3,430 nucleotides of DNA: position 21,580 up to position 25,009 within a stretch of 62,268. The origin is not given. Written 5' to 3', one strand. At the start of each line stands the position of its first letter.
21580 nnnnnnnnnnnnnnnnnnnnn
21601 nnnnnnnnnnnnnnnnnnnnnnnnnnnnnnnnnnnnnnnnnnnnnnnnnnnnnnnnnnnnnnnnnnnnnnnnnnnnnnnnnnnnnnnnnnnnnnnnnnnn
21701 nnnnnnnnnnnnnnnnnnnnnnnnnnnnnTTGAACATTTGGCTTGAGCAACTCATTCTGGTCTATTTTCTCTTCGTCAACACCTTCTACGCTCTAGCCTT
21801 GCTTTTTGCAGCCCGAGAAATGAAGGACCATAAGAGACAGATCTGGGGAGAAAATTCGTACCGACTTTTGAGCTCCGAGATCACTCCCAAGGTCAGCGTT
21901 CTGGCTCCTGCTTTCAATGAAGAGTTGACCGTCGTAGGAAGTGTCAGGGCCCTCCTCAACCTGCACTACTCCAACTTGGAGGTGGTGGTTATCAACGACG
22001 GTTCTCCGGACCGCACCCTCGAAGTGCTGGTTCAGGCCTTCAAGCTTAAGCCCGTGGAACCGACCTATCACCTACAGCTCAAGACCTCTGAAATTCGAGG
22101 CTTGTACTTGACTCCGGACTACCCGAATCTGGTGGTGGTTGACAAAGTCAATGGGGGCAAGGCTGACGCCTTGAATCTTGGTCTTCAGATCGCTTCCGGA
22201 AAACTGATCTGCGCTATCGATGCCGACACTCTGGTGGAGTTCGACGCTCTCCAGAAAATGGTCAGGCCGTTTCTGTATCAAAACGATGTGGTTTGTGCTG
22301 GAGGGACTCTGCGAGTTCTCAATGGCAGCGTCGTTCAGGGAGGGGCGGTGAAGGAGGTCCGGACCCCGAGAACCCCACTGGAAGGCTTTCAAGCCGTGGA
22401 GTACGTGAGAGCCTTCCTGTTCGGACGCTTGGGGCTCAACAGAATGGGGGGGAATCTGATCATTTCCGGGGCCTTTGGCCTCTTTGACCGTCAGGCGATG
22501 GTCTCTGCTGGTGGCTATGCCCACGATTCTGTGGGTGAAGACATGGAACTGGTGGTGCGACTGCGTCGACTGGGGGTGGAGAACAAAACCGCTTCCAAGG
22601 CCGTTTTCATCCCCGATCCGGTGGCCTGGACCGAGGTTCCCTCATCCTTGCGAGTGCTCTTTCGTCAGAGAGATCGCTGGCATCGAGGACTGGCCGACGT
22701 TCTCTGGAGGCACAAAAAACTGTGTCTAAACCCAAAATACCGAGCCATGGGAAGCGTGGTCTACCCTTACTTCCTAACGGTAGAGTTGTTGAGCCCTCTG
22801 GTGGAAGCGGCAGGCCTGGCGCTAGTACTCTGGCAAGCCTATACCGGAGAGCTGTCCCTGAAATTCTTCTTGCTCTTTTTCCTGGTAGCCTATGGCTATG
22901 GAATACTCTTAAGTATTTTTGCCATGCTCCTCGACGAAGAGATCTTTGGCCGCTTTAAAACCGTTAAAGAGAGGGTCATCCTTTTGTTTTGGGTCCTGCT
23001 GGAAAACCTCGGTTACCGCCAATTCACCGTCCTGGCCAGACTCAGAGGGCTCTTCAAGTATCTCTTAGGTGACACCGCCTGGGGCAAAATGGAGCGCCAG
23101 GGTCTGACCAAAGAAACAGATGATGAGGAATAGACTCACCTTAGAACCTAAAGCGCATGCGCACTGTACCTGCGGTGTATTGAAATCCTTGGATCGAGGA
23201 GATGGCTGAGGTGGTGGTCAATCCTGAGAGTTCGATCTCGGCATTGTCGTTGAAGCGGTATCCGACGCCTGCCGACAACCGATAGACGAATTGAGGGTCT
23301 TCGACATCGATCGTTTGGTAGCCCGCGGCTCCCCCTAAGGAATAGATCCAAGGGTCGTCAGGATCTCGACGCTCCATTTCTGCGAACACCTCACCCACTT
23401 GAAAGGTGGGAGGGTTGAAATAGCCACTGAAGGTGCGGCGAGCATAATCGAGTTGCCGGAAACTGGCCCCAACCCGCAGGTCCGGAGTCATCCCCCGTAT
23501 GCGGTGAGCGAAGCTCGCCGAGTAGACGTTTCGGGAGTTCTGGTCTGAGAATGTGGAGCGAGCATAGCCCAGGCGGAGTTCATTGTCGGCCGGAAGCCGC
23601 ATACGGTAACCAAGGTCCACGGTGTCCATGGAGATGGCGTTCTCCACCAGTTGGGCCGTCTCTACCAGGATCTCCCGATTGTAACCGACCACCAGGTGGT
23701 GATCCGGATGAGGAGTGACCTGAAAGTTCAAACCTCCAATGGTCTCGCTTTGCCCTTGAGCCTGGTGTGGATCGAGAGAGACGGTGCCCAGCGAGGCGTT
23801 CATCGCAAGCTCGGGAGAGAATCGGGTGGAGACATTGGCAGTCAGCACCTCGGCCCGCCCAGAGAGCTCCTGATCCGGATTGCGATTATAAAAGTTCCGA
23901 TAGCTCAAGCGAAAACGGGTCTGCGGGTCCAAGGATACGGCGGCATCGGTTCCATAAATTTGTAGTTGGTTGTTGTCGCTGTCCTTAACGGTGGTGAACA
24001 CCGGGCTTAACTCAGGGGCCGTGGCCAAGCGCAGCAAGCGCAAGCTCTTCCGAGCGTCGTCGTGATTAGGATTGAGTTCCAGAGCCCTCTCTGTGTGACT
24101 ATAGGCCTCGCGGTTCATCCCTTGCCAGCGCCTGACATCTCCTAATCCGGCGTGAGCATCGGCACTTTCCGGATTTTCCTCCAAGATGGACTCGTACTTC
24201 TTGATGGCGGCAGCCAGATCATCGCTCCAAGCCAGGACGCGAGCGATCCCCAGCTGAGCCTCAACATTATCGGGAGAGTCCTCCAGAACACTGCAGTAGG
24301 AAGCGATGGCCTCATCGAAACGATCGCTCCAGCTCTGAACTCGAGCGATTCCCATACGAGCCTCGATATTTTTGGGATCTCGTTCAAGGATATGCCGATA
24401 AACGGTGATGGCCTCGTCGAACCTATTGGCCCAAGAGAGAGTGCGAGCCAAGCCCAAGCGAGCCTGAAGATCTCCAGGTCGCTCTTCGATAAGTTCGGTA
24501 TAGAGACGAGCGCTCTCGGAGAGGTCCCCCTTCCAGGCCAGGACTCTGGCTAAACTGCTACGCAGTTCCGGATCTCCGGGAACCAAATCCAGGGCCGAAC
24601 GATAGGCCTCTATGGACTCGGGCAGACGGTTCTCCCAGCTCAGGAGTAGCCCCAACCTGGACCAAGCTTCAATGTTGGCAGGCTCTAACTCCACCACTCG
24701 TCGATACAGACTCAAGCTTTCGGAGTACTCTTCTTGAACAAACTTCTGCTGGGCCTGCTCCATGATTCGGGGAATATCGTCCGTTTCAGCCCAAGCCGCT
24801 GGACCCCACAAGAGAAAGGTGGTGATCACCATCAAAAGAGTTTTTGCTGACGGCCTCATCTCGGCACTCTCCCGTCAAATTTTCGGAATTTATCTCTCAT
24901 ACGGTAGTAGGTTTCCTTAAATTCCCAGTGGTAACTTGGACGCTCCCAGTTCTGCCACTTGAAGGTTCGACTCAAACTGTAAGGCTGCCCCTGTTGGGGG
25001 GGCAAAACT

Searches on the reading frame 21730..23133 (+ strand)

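Call 37: search_protein_families(library=pfam, proteins=[window:21730-23133:+], max_evalue=0.0001)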
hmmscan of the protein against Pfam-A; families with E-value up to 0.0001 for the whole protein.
window:21730-23133:+ (467 aa): 6 families
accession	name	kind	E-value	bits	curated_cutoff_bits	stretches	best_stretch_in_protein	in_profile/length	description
PF00535.33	Glycos_transf_2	-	1.9e-22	80.4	23.3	1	56-191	1-114/168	Glycosyl transferase family 2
PF13641.12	Glyco_tranf_2_3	-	1.4e-21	78.1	27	1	53-320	1-230/230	Glycosyltransferase like family 2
PF13632.12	Glyco_trans_2_3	-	4.4e-15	56.5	27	1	160-390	2-196/198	Glycosyl transferase family group 2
PF13506.12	Glyco_transf_21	-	1.5e-06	28.2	21.7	1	144-319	18-174/174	Glycosyl transferase family 21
PF03142.21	Chitin_synth_2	-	5.1e-06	25.8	27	0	285-321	338-374/527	Chitin synthase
PF10111.15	Glyco_tranf_2_2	-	9.1e-06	25.8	27.3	0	142-179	67-104/276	Glycosyltransferase like family 2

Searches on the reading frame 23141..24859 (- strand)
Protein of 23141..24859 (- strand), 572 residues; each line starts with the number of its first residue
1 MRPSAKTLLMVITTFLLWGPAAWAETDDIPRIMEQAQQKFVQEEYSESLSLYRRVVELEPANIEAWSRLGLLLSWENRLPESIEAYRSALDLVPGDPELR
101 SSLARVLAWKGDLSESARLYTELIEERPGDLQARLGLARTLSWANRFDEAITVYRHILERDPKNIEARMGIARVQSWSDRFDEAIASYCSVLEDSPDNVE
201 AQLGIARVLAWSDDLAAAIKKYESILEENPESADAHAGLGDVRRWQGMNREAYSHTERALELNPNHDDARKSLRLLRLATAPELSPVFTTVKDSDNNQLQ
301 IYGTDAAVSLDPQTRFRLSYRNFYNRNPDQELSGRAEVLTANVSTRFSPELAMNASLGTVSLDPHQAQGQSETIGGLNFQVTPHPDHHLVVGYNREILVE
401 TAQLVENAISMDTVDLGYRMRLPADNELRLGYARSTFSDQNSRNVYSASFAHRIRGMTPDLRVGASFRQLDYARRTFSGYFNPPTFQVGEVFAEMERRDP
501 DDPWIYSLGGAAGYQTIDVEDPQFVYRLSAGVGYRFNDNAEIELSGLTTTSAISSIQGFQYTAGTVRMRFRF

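Call 37: search_protein_families(library=pfam, proteins=[window:23141-24859:-], max_evalue=0.0001)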
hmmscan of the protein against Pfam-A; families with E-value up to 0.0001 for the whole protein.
window:23141-24859:- (572 aa): 18 families
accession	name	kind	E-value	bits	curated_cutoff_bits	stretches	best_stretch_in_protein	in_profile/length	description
PF14559.12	TPR_19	-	1.1e-35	122.2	25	4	111-173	5-67/68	Tetratricopeptide repeat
PF13414.12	TPR_11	-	8.2e-26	89.9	26.8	0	42-73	7-38/42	TPR repeat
PF07719.23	TPR_2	-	2.2e-25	87.1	27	0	233-266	1-34/34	Tetratricopeptide repeat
PF13428.12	TPR_14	-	3.1e-23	80.3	23.5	1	132-173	2-43/44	Tetratricopeptide repeat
PF13432.12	TPR_16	-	6.7e-22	78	32.7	3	104-164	4-64/65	Tetratricopeptide repeat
PF00515.34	TPR_1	-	1.3e-21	75.8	27.8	0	233-266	1-34/34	Tetratricopeptide repeat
PF13431.12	TPR_17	-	2.1e-17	62.3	24.4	0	51-74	1-24/34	Tetratricopeptide repeat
PF24575.1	TPR_Slam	-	2.5e-17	63.6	35.2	0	110-141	60-91/104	Surface lipoprotein assembly modifier, N-terminal TPR repeats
PF23914.1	TPR_CcmH_CycH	-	7.6e-17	62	42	1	31-162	18-152/158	Cytochrome c-type biogenesis protein H TPR domain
PF13174.12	TPR_6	-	6.7e-13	48.8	26.3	0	132-163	1-32/33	Tetratricopeptide repeat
PF13424.12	TPR_12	-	3.6e-11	43.5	30.1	0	112-161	18-75/77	Tetratricopeptide repeat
PF13181.12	TPR_8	-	6.1e-09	35.8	25.7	0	135-164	5-34/34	Tetratricopeptide repeat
PF13176.12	TPR_7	-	6.9e-09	35.5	27.9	0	135-164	3-34/36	Tetratricopeptide repeat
PF14561.12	TPR_20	-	2e-07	31.7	25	0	122-162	13-53/90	Tetratricopeptide repeat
PF25064.1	ARM_TT21_5th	-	9.1e-07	29.6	27.8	0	205-262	7-64/117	TT21 fifth ARM repeats domain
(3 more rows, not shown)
